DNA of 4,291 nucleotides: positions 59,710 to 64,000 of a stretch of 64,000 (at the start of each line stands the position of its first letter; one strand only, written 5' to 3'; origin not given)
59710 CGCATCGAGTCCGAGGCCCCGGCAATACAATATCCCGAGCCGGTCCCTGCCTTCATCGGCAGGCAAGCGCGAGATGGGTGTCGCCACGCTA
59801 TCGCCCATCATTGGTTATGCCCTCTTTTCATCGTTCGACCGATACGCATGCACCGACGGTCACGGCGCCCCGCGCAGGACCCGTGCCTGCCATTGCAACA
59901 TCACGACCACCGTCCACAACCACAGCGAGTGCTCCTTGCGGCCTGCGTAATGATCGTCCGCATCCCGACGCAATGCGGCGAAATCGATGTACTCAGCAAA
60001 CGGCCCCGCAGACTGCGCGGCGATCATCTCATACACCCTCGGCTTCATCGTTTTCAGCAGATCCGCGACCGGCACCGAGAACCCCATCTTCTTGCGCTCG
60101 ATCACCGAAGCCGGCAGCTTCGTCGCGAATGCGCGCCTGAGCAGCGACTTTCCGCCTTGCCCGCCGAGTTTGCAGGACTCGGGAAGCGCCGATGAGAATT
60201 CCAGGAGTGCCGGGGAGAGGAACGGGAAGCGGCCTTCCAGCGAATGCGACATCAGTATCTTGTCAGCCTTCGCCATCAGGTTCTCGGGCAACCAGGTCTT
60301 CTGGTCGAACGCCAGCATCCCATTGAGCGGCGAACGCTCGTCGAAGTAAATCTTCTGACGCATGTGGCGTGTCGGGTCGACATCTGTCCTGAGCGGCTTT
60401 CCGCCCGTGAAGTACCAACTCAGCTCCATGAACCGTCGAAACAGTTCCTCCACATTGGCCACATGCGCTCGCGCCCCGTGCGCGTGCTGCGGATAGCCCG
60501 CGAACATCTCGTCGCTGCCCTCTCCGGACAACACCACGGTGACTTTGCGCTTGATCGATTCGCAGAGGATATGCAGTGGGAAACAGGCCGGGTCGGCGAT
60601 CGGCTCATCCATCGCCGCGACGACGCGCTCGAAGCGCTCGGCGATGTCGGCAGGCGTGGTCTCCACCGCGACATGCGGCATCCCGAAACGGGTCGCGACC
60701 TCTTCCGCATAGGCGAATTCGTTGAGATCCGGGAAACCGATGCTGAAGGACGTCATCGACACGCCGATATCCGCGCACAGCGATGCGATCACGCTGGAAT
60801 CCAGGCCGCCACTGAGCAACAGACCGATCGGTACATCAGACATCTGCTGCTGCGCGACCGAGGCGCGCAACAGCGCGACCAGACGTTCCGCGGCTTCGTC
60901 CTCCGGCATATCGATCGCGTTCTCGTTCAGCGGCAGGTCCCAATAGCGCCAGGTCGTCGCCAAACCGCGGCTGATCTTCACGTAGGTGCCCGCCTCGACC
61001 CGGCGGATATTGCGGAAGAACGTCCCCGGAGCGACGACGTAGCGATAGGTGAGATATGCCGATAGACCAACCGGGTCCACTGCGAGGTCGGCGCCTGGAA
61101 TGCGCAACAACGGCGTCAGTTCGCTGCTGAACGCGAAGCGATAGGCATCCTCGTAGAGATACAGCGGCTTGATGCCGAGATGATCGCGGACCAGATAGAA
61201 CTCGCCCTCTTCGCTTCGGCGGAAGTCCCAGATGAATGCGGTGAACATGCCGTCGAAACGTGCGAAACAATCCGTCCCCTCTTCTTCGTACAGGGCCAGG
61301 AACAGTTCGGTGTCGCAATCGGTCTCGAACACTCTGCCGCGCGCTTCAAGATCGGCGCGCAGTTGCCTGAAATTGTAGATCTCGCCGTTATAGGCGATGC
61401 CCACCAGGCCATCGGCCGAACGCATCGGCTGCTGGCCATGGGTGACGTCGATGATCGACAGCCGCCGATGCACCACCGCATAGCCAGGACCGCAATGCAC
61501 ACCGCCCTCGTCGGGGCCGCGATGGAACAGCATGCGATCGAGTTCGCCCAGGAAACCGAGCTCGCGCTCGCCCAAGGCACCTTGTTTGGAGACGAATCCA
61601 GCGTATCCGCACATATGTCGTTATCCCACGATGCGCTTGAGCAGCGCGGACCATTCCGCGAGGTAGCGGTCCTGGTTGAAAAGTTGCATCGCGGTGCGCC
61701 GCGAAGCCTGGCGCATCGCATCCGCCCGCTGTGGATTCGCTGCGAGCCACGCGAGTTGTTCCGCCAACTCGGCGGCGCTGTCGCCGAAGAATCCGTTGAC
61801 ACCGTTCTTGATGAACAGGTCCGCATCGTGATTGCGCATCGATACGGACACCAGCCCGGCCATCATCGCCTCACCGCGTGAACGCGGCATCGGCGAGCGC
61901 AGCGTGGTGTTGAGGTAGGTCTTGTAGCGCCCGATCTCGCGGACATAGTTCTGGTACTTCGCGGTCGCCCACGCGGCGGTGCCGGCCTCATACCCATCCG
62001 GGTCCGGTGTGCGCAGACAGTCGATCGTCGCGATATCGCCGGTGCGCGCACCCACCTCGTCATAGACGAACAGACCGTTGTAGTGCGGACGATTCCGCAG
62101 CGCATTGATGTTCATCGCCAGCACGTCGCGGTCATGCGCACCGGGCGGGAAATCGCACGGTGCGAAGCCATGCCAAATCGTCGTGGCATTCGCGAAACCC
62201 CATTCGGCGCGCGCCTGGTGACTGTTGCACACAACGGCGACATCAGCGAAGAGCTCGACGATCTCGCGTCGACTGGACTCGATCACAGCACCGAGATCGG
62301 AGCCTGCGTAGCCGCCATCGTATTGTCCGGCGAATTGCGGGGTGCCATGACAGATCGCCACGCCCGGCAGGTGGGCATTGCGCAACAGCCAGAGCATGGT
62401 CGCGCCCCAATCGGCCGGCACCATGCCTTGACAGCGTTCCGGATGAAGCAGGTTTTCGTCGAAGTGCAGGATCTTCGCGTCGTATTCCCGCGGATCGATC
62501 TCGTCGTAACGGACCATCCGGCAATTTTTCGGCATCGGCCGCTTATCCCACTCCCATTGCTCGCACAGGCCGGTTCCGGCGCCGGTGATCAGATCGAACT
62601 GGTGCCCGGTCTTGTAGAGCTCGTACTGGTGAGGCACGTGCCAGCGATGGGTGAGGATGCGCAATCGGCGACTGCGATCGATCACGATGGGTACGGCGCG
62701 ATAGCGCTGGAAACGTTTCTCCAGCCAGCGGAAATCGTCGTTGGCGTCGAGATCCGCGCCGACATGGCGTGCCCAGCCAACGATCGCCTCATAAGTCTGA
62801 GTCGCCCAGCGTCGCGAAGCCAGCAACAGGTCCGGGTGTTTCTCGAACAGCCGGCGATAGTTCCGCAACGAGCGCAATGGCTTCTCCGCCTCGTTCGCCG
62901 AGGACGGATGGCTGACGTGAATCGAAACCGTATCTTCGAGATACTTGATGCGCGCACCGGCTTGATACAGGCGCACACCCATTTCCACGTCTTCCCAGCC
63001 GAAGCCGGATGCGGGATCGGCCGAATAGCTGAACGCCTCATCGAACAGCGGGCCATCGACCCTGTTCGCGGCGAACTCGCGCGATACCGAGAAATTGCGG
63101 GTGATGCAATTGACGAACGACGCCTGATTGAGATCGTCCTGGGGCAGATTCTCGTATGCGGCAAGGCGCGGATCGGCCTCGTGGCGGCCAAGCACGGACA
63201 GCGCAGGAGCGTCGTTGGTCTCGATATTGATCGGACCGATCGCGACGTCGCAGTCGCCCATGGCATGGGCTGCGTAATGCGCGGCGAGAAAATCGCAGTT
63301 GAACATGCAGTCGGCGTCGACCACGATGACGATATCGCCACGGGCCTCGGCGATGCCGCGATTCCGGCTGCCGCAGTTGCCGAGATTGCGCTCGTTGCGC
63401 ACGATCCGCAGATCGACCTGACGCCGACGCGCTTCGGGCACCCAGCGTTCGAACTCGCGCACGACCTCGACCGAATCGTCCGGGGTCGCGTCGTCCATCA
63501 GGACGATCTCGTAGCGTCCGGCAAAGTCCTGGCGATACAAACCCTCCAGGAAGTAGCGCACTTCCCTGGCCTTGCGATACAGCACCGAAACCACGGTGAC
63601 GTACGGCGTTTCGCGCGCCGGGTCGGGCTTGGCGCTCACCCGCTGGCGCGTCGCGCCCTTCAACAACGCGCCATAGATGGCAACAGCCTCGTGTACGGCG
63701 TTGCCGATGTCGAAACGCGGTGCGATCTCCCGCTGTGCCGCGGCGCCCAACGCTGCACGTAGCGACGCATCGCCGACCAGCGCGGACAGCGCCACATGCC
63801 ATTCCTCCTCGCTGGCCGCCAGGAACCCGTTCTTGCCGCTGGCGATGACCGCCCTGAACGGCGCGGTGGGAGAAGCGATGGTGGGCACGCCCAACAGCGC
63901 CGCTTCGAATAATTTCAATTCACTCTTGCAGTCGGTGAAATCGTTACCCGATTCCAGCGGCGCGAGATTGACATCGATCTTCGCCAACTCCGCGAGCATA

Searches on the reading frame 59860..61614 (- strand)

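Call 50: search_protein_families(library=pfam, proteins=[window:59860-61614:-], max_evalue=0.00001)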
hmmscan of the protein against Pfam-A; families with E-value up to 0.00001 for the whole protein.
window:59860-61614:- (584 aa): 3 families
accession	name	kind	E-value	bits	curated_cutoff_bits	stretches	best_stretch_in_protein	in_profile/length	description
PF00733.27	Asn_synthase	-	5.9e-84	283.2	21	1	247-575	4-352/354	Asparagine synthase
PF13537.11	GATase_7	-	2.4e-39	134.6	25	1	49-170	1-122/123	Glutamine amidotransferase domain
PF13522.11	GATase_6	-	3.9e-35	121.1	27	1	34-165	1-130/130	Glutamine amidotransferase domain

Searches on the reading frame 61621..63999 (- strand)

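Call 50: search_protein_families(library=pfam, proteins=[window:61621-63999:-], max_evalue=0.00001)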
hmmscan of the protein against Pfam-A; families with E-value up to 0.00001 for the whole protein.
window:61621-63999:- (792 aa): 6 families
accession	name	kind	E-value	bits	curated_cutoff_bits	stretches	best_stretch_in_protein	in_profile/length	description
PF00535.33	Glycos_transf_2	-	1.8e-19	70.7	23.3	1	136-259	2-117/168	Glycosyl transferase family 2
PF13524.12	Glyco_trans_1_2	-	6.1e-12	46.1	25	0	679-772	34-131/144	Glycosyl transferase-like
PF13692.12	Glyco_trans_1_4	-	2.3e-10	41.3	27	0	4-76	73-141/142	Glycosyl transferases group 1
PF00534.26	Glycos_transf_1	-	8.1e-10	38.9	26.4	0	29-90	108-171/172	Glycosyl transferases group 1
PF13641.12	Glyco_tranf_2_3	-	4.7e-08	33.8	27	1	134-371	3-220/230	Glycosyltransferase like family 2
PF10111.15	Glyco_tranf_2_2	-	1.6e-06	28.2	27.3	1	147-241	12-102/276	Glycosyltransferase like family 2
